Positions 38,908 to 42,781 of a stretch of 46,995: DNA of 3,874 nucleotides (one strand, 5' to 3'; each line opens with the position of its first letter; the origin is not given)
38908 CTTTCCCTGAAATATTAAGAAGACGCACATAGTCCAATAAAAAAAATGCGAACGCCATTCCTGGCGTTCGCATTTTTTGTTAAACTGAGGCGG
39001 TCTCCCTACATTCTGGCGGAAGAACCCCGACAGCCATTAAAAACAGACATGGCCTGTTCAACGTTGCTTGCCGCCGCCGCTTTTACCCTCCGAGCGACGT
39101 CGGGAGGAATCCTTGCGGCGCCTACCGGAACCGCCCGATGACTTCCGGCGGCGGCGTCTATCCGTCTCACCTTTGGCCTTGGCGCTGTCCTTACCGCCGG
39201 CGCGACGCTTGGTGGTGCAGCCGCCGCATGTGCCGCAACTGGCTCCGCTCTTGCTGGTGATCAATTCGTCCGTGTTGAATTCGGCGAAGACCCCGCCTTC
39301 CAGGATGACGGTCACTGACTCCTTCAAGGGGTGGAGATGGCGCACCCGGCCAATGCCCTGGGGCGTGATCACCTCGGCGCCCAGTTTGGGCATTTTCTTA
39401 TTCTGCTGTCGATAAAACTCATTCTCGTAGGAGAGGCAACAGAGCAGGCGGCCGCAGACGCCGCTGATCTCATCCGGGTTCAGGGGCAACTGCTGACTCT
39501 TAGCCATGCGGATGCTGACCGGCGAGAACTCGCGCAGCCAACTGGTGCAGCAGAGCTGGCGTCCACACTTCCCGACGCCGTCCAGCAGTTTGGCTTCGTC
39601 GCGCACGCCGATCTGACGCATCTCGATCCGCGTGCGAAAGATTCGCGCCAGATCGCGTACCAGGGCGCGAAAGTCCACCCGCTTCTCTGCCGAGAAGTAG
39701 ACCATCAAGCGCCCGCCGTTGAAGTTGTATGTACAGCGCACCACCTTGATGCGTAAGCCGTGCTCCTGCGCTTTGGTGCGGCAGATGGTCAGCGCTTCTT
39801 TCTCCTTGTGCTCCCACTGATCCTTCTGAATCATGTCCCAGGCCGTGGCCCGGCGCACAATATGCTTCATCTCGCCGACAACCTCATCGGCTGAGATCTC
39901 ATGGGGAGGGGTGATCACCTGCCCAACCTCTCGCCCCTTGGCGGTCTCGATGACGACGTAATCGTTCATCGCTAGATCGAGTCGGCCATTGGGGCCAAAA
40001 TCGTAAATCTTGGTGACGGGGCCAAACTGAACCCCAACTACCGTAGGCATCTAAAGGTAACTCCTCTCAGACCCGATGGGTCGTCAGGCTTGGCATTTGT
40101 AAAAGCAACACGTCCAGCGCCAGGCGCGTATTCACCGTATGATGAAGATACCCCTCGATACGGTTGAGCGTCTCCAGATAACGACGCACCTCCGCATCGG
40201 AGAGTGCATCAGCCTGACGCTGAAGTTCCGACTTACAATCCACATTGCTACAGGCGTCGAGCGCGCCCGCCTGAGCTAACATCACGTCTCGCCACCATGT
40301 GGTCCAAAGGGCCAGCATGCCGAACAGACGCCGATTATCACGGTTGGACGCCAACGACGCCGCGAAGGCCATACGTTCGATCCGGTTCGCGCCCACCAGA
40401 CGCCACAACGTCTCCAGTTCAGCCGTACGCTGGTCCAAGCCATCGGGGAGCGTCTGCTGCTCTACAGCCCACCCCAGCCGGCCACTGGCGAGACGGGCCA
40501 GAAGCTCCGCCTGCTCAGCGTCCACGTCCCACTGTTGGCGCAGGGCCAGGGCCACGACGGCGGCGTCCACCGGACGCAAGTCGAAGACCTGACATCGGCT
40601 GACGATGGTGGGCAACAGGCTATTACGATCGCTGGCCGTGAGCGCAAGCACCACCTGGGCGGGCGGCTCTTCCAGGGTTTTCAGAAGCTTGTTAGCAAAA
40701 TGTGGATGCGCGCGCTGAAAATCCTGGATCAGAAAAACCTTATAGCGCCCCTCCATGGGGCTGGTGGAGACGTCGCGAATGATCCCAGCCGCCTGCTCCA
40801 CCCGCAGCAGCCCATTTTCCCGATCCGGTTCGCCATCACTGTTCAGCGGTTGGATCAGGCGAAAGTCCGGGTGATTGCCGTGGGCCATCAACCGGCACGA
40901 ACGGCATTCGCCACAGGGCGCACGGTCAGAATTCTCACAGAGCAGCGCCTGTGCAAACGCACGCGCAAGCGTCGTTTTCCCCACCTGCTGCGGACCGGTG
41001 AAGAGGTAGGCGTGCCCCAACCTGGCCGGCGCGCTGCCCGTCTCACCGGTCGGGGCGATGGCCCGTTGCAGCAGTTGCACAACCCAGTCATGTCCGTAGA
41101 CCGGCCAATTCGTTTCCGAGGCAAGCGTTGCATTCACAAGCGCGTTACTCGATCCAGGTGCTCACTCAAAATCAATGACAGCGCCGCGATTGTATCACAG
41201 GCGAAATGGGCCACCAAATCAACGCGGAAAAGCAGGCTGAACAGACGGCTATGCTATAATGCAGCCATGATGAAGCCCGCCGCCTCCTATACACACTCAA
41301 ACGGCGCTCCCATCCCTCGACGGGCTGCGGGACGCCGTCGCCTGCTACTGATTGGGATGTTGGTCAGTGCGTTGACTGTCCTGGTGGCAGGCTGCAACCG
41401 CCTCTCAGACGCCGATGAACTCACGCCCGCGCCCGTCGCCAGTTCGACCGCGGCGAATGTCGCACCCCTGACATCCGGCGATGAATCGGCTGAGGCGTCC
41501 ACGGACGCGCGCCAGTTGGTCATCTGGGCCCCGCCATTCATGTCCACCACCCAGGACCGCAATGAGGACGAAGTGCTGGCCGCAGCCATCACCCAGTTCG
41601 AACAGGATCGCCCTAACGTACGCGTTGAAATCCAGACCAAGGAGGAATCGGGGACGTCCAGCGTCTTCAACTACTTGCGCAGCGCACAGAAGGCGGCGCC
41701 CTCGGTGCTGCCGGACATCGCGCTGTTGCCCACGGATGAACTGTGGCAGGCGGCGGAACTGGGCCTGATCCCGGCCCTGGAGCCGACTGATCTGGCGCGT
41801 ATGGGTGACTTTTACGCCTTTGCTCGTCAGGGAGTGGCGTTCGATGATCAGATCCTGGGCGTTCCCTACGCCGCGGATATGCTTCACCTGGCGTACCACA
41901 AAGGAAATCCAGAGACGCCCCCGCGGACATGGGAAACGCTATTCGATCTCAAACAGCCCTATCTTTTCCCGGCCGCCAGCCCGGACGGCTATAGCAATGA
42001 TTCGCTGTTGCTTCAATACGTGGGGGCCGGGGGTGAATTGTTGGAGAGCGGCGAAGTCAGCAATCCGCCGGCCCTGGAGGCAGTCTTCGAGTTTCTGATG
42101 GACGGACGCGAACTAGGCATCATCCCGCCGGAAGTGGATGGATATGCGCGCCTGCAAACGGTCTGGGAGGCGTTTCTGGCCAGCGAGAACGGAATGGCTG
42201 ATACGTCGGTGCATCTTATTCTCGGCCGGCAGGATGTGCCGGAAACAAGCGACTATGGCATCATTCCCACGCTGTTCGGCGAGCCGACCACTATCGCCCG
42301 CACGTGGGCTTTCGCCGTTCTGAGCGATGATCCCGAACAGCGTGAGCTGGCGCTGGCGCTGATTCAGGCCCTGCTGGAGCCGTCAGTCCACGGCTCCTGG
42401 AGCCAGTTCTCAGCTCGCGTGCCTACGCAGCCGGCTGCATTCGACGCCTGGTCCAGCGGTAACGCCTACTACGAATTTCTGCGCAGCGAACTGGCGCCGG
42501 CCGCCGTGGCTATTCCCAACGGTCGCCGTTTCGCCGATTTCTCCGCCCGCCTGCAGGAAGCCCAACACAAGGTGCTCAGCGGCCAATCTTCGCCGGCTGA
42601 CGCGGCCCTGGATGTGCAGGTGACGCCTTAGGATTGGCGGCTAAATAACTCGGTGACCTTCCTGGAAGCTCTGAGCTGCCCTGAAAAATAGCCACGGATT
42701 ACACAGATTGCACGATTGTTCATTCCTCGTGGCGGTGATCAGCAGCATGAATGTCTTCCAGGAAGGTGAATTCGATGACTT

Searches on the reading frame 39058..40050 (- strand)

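Call 71: search_protein_families(library=pfam, proteins=[window:39058-40050:-], max_evalue=0.001)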
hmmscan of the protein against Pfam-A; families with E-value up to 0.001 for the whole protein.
window:39058-40050:- (330 aa): 1 family
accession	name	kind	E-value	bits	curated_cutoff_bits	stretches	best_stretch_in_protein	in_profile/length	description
PF04468.17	PSP1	-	4.5e-32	110.7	27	1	62-147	1-86/86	PSP1 C-terminal conserved region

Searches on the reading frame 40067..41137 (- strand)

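Call 71: search_protein_families(library=pfam, proteins=[window:40067-41137:-], max_evalue=0.001)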
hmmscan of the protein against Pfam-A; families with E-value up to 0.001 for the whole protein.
window:40067-41137:- (356 aa): 3 families
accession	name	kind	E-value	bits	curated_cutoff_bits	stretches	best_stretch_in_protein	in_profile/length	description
PF13177.12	DNA_pol3_delta2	-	1.6e-47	162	27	1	38-190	16-160/161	DNA polymerase III, delta subunit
PF00004.35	AAA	-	1.1e-05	26.3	21.2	1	45-184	2-125/131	ATPase family associated with various cellular activities (AAA)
PF09115.15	DNApol3-delta_C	-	8.5e-05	23.4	21.7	1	234-348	4-115/117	DNA polymerase III, delta subunit, C terminal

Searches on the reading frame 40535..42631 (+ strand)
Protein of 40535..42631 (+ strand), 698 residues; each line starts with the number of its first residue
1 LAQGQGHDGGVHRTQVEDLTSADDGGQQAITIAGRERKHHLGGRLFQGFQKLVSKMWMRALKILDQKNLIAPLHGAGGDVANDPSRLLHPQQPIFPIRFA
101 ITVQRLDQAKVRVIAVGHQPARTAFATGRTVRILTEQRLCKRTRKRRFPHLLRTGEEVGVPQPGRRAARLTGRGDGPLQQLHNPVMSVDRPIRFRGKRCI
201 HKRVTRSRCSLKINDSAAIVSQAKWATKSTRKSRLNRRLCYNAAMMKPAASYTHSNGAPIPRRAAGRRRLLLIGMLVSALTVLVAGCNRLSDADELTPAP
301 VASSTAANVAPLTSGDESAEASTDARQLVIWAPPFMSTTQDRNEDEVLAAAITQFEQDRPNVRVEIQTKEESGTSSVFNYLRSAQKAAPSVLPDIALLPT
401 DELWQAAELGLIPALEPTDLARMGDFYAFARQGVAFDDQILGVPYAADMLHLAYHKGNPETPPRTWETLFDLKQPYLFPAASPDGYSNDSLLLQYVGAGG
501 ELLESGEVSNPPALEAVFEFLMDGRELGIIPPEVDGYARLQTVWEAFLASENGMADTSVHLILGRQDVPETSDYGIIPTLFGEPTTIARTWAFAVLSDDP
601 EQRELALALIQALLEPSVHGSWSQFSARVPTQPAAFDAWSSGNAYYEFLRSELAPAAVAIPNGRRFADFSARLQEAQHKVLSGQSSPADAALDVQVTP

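Call 71: search_protein_families(library=pfam, proteins=[window:40535-42631:+], max_evalue=0.001)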
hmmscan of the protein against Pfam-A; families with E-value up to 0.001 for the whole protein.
window:40535-42631:+ (698 aa): 1 family
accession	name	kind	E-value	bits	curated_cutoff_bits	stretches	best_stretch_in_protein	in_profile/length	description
PF13416.11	SBP_bac_8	-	7.9e-15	55.8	27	1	350-636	1-266/279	Bacterial extracellular solute-binding protein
